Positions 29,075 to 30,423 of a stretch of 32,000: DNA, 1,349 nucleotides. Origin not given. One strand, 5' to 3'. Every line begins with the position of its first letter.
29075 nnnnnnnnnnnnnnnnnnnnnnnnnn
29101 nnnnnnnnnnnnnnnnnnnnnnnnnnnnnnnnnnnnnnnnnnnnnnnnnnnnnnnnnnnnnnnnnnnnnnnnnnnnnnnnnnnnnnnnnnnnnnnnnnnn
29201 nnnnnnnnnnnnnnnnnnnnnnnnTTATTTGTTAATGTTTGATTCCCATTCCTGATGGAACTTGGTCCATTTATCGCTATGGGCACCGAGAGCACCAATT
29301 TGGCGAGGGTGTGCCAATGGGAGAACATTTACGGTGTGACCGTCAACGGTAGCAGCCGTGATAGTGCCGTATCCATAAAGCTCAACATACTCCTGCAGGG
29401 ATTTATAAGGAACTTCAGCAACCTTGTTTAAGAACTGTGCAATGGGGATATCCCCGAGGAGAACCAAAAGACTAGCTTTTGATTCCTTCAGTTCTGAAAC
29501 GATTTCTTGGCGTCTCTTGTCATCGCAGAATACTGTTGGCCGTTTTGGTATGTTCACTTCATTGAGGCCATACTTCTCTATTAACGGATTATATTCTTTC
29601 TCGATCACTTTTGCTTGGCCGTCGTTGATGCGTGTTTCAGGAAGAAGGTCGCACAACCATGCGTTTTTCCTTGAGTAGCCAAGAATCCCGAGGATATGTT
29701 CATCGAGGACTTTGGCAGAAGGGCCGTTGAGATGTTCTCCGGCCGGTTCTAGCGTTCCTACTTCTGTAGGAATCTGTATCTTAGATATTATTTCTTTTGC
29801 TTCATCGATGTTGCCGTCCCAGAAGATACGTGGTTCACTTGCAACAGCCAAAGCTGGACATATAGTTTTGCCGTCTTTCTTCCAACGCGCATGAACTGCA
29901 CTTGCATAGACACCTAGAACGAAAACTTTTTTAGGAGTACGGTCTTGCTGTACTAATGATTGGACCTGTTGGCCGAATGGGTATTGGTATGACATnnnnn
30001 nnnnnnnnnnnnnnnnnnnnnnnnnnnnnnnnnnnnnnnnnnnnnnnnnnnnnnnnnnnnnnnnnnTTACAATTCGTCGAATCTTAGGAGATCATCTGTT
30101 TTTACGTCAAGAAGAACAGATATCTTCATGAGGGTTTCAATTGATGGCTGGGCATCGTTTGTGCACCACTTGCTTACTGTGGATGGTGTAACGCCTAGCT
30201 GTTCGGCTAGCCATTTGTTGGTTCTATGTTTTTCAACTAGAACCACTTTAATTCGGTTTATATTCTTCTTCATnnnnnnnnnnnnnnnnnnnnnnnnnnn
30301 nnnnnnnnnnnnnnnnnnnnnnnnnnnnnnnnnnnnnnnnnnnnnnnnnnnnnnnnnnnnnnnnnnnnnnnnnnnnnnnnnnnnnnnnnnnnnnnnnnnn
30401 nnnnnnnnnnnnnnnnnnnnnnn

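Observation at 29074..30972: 1.8-kb accessory cassette bounded by a ~55-nt direct repeat that duplicates the 3' end of a structural gene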

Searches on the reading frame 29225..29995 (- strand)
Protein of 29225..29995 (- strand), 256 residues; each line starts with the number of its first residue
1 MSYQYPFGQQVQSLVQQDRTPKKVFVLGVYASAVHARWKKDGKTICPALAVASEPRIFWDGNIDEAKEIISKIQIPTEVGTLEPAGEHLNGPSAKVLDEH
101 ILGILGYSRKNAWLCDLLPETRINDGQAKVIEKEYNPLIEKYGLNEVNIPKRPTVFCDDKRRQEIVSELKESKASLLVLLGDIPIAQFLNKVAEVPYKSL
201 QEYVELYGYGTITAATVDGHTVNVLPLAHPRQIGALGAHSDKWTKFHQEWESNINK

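Call 9: search_protein_families(library=pfam, proteins=[window:29225-29995:-], max_evalue=0.01)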
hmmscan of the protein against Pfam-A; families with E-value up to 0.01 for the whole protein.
window:29225-29995:- (256 aa): 0 families

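Call 10: search_protein_families(library=phrogs, proteins=[window:29225-29995:-], max_evalue=0.01)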
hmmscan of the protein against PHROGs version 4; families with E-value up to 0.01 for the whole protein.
window:29225-29995:- (256 aa): 0 families

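Call 22: search_protein_families(library=padloc, proteins=[window:29225-29995:-], max_evalue=0.1)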
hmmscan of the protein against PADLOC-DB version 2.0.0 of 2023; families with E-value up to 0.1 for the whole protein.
window:29225-29995:- (256 aa): 0 families

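Call 23: search_solved_structures(query=window:29225-29995:-, max_evalue=1)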
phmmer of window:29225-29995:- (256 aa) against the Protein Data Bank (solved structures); distinct sequences matched with E-value up to 1: 0.

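Call 24: find_homologous_proteins(query=window:29225-29995:-)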
Query window:29225-29995:- (256 aa): 3173 proteins with E <= 0.001 among 3769 candidates; the best 120 are listed.
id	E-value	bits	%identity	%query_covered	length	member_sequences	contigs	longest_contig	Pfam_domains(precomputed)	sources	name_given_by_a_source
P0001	6.1e-164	562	96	100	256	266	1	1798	-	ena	-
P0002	1.6e-149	515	89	99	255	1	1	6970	-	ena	-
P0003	1.5e-148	511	87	99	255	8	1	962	-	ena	-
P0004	8.4e-147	506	86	99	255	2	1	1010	-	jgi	jgi:hypothetical protein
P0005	6.2e-143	493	84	100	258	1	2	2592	-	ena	-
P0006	8.8e-143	492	84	100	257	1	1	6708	-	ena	-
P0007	1.8e-142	491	84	100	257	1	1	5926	-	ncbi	-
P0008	2.1e-141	488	82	100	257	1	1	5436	-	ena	-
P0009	3.0e-141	487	83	100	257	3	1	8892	-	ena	-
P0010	3.9e-141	487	82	100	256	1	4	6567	-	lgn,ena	-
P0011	6.8e-141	486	82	100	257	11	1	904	-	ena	-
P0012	1.3e-140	485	82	100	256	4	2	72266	-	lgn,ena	-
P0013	4.1e-140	484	82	98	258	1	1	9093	-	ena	-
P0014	4.9e-140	483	81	100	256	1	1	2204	-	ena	-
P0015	8.4e-140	483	82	100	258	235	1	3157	-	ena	-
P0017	1.1e-139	482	81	100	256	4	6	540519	-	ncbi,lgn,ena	-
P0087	5.4e-121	421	70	99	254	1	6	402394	-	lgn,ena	-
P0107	3.0e-120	419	71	98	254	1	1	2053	PF03167.26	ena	-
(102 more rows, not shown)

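Call 30: predict_structure(alignment_id=A1)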
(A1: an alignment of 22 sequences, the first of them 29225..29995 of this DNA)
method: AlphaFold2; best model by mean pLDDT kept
length: 256 residues; sequences in the alignment: 22
mean_pLDDT: 67.1   pTM: 0.59
mean pLDDT of the five models: 67.1, 66.4, 66.1, 63.2, 61.8
residues with pLDDT >= 90: 26; 70-90: 105; 50-70: 72; < 50: 53
segments of 3 or more residues with pLDDT < 50: 1-29, 53-58, 89-93, 119-121, 231-240
pLDDT, mean of each block of 10 residues (from residue 1): 30 32 41 71 77 48 70 73 66 55 75 68 64 77 62 68 83 83 86 92 86 91 82 39 62 64
secondary structure, 60 per line:
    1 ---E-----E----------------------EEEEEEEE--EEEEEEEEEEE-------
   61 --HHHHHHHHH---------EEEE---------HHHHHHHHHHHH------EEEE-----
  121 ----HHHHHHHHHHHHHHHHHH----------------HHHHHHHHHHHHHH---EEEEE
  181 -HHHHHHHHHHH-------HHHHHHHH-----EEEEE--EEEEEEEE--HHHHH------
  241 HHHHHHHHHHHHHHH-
elements in order: E33-40 E43-53 H63-71 E81-84 H94-105 E112-115 H125-142 H159-172 E176-180 H182-192 H200-207 E213-217 E220-227 H230-234 H241-255

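Call 35: fold_search(model_id=the predicted structure, library=pdb)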
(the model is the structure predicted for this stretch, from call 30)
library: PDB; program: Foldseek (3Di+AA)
matches with E <= 10: 913; with E <= 0.001: 0
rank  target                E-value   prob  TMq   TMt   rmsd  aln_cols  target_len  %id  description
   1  6l6s_A                5.6e-02  0.90  0.34  0.40   5.4       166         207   16  The structure of the UdgX mutant H109E crosslinked to single-stranded DNA (released 2020-11-04)
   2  4zby                  6.3e-02  0.96  0.36  0.46   4.4       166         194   13  Family 4 uracil-DNA glycosylase from Sulfolobus tokodaii (uracil complex form) (released 2015-09-09)
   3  6iob                  7.6e-02  0.90  0.33  0.40  12.0       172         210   11  The structure of the H109A mutant of UdgX in complex with uracil (released 2019-07-24)
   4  1mtl_B                8.6e-02  0.60  0.28  0.41  12.0       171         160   12  Non-productive MUG-DNA complex (released 2002-09-27)
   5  6u15_A                1.1e-01  0.72  0.27  0.34  11.4       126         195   14  Human thymine DNA glycosylase N140A mutant bound to DNA with 2'-F-5-carboxyl-dC substrate analog (released 2019-11-20)
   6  4z7z_A                1.1e-01  0.66  0.26  0.33  11.2       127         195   13  Structure of the enzyme-product complex resulting from TDG action on a GT mismatch in the presence of excess base (released 2015-09-16)
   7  1mtl_A                1.2e-01  0.80  0.22  0.34   4.9        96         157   12  Non-productive MUG-DNA complex (released 2002-09-27)
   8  4z3a_A                1.2e-01  0.63  0.26  0.33  11.4       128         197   13  Acetate-free structure of the enzyme-product complex resulting from TDG action on a GU mismatch (released 2015-09-16)
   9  5ff8_A                1.2e-01  0.54  0.24  0.30  12.3       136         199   13  TDG enzyme-product complex (released 2016-09-28)
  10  6ajp                  1.3e-01  0.89  0.28  0.34   4.4       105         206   16  Complex form of Uracil DNA glycosylase X and deoxyuridine monophosphate. (released 2019-05-29)
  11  4zbx                  1.3e-01  0.84  0.34  0.43   4.8       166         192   13  Family 4 uracil-DNA glycosylase from Sulfolobus tokodaii (free form, X-ray wavelength=0.9000) (released 2015-09-09)
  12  4fnc_A                1.3e-01  0.63  0.26  0.33  11.5       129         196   12  Human TDG in a post-reactive complex with 5-hydroxymethyluracil (5hmU) (released 2012-09-19)
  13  4jgc_A                1.3e-01  0.63  0.26  0.33  11.6       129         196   13  Human TDG N140A mutant IN A COMPLEX WITH 5-carboxylcytosine (5caC) (released 2013-05-29)
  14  8iij                  1.5e-01  0.60  0.27  0.33  12.5       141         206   13  H109G mutant of uracil DNA glycosylase X (released 2023-06-21)
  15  8iig                  1.6e-01  0.87  0.29  0.35   4.7       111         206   15  Complex form of MsmUdgX H109A mutant and uracil- obtained from uracil DNA (ttUtt) post its cleavage by UdgX H109A (released 2023-06-21)
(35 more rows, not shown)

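Call 49: find_encoding_contigs(protein=P0017, flank=6000, max_places=3)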
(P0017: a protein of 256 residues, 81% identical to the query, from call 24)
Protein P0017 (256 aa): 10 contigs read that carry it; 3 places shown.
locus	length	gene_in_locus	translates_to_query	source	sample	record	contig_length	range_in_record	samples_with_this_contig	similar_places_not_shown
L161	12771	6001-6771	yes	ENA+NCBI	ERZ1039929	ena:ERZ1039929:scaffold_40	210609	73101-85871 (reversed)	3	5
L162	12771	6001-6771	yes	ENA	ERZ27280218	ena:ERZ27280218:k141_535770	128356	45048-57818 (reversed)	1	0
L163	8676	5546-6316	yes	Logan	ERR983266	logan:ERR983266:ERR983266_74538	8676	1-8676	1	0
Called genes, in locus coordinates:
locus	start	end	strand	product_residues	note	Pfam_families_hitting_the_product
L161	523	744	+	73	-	-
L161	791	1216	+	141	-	-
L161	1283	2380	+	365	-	-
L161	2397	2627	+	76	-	-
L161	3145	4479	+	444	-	-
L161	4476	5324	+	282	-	PF20459:DUF6712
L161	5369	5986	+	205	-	-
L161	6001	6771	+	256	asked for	-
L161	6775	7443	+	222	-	-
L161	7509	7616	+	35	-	-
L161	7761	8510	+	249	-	-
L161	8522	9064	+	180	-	-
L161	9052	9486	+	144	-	-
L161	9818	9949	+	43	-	-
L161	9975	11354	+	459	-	-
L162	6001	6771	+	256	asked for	-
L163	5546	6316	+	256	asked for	-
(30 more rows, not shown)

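Call 50: find_encoding_contigs(protein=P0087, flank=6000, max_places=3)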
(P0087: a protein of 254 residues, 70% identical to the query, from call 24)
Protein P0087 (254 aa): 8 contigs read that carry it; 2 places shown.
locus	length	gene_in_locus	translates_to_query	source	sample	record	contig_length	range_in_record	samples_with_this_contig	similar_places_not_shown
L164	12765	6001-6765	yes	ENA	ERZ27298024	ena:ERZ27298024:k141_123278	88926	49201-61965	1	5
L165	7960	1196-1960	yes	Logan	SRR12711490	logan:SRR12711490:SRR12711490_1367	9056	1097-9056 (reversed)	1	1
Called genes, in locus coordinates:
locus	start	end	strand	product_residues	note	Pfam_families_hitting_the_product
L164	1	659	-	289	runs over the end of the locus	PF01012:ETF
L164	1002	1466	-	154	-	PF13366:PDDEXK_3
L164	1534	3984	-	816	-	PF01841:Transglut_core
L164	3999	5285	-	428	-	PF05496:RuvB_N, PF00158:Sigma54_activat (faint), PF07728:AAA_5 (weak), PF13173:AAA_14 (weak), PF13401:AAA_22 (faint), PF00004:AAA, PF16193:AAA_assoc_2, PF12002:MgsA_C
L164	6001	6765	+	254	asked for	-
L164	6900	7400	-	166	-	-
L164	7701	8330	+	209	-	-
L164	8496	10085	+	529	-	PF01266:DAO, PF01494:FAD_binding_3 (faint), PF07992:Pyr_redox_2 (faint), PF12831:FAD_oxidored (weak), PF04324:Fer2_BFD (weak)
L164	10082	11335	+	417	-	PF00890:FAD_binding_2, PF01134:GIDA (faint), PF01266:DAO (weak), PF03486:HI0933_like (faint), PF07992:Pyr_redox_2 (faint), PF13450:NAD_binding_8 (faint)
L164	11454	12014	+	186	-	PF07659:DUF1599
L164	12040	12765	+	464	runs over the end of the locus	-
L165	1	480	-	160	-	?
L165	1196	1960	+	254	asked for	-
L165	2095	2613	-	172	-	-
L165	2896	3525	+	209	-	-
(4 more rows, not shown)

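Call 54: search_solved_structures(query=A1, max_evalue=1)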
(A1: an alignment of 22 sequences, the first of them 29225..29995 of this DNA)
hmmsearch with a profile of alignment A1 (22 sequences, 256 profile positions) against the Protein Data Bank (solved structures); distinct sequences matched with E-value up to 1: 0.

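Call 78: find_related_loci(query=window:29225-29995:-, collection=metagenome_contigs, flank=5000)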
Query window:29225-29995:- (256 aa) in metagenome_contigs; peptide patterns used: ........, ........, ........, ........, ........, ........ (x = any residue, [..] = any of these).
150 stretches matched a pattern; 16 encode a relative of the query (tblastn E <= 1e-3); 16 distinct loci.
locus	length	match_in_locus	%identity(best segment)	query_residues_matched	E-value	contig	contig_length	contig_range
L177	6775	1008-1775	98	1-256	1e-171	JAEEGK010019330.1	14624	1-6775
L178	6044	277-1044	95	1-256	2e-167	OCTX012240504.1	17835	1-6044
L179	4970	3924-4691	93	1-256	2e-167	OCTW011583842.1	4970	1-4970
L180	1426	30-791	87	1-254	5e-168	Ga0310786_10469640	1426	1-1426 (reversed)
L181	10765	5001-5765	76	1-254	3e-132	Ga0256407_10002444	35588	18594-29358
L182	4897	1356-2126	75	1-256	6e-131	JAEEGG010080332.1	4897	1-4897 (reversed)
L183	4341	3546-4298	73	1-251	2e-130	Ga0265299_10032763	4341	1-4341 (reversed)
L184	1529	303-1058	71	1-252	8e-136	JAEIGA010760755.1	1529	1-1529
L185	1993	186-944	73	1-251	2e-133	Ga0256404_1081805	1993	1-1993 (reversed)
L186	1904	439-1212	71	1-256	2e-133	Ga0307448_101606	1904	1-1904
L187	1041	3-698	73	23-254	3e-132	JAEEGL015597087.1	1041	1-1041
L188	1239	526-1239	73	1-236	5e-126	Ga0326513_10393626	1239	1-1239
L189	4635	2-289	95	161-256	1e-55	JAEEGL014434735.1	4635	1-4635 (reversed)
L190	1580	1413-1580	100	1-56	1e-33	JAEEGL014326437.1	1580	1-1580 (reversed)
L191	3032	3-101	100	224-256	1e-17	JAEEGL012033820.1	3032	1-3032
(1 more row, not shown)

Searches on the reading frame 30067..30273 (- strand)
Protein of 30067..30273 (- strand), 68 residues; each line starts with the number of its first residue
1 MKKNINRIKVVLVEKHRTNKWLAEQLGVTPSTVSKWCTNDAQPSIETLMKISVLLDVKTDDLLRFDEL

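Call 9: search_protein_families(library=pfam, proteins=[window:30067-30273:-], max_evalue=0.01)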
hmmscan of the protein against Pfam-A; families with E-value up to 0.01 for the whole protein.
window:30067-30273:- (68 aa): 8 families
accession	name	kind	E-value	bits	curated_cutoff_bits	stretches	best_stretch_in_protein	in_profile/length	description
PF01381.28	HTH_3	-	8.2e-12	45.4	23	1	12-62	5-55/55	Helix-turn-helix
PF13443.12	HTH_26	-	3.5e-11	43.6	22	1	7-66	1-61/63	Cro/C1-type HTH DNA-binding domain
PF07022.19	Phage_CI_repr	-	2.7e-07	31.2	22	1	18-63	14-58/65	Bacteriophage CI repressor helix-turn-helix domain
PF13560.12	HTH_31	-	0.00022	21.9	27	1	19-62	17-60/64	Helix-turn-helix domain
PF13518.12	HTH_28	-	0.0009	19.7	25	1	12-37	8-33/52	Helix-turn-helix domain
PF15943.11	YdaS_toxin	-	0.0014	18.9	30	1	20-52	12-44/65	Bacterial toxin YdaS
PF12844.13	HTH_19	-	0.0014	18.9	30.2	1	6-63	2-59/64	Helix-turn-helix domain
PF05269.17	Phage_CII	-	0.0058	17.3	21.3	1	2-50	7-56/91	Bacteriophage CII protein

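Call 10: search_protein_families(library=phrogs, proteins=[window:30067-30273:-], max_evalue=0.01)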
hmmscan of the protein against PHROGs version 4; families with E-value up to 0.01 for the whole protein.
window:30067-30273:- (68 aa): 33 families (the best 25 are shown)
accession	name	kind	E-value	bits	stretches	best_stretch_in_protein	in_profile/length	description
phrog_8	-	transcription regulation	9.5e-13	49.3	1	1-67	74-140/346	transcriptional regulator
phrog_3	-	transcription regulation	5.7e-11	43.8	1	1-66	86-149/430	transcriptional repressor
phrog_2967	-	transcription regulation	1.4e-09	38.8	1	6-65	13-72/225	transcriptional regulator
phrog_2328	-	transcription regulation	4.2e-09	37.3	1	6-63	18-75/128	transcriptional repressor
phrog_4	-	transcription regulation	9.3e-09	35.7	1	2-63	131-192/400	transcriptional repressor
phrog_4779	-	transcription regulation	1.4e-06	29.7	1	6-50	5-54/98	transcriptional regulator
phrog_2439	-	transcription regulation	3.6e-06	27.1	1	6-60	10-64/367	transcriptional regulator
phrog_4441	-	DNA, RNA and nucleotide metabolism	1.3e-05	26.5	1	19-63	21-65/98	HTH DNA binding protein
phrog_7241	-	transcription regulation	1.6e-05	25.9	1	13-63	71-121/122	transcriptional regulator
phrog_1728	-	transcription regulation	2.9e-05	24.2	1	1-58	1-58/380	transcriptional regulator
phrog_725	-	transcription regulation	0.00011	23.1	1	16-55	25-61/101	CII-like regulator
phrog_35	-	transcription regulation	0.00013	23.1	1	22-52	92-121/181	transcriptional repressor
phrog_5823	-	transcription regulation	0.00018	21.8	1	7-63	10-67/404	transcriptional regulator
phrog_1373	-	transcription regulation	0.00034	21.7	1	18-59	78-119/166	transcriptional regulator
phrog_7344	-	head and packaging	0.00054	21.2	1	10-41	22-53/161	terminase small subunit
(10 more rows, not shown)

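Call 22: search_protein_families(library=padloc, proteins=[window:30067-30273:-], max_evalue=0.1)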
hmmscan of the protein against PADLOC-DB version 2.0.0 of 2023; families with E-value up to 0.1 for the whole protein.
window:30067-30273:- (68 aa): 20 families
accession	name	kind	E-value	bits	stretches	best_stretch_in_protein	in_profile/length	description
PDLC02926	HTH_VI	-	2.2e-07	29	1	9-67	7-65/92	-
PDLC04760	PDC-M64C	-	1.1e-06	26.9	1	5-57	28-80/93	-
PDLC03956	RmrA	-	1.3e-06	25.8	1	17-64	23-70/399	-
PDLC04758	PDC-M64B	-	2.8e-06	25.8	1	6-58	33-85/123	-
PDLC04775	PDC-M69A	-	3.3e-06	25.6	1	6-66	10-70/113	-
PDLC03954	RmrA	-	3.3e-06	24.3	1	7-60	14-67/380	-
PDLC03951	RmrA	-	9.5e-06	22.8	1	15-62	20-67/400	-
PDLC03944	RmrA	-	1.5e-05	22.2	1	4-56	7-59/384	-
PDLC03946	RmrA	-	1.7e-05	21.7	1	4-57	3-56/357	-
PDLC03955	RmrA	-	4.5e-05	20.8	1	19-58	36-75/371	-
PDLC03949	RmrA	-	5.5e-05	20.2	1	6-59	5-58/363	-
PDLC03948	RmrA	-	5.9e-05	20.1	1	17-57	22-62/397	-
PDLC04762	PDC-M64C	-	6.7e-05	20.9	1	5-55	29-79/97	-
PDLC03947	RmrA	-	0.0002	18.3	1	6-57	14-65/383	-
PDLC04757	PDC-M64B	-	0.00032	18.7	1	6-55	32-81/128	-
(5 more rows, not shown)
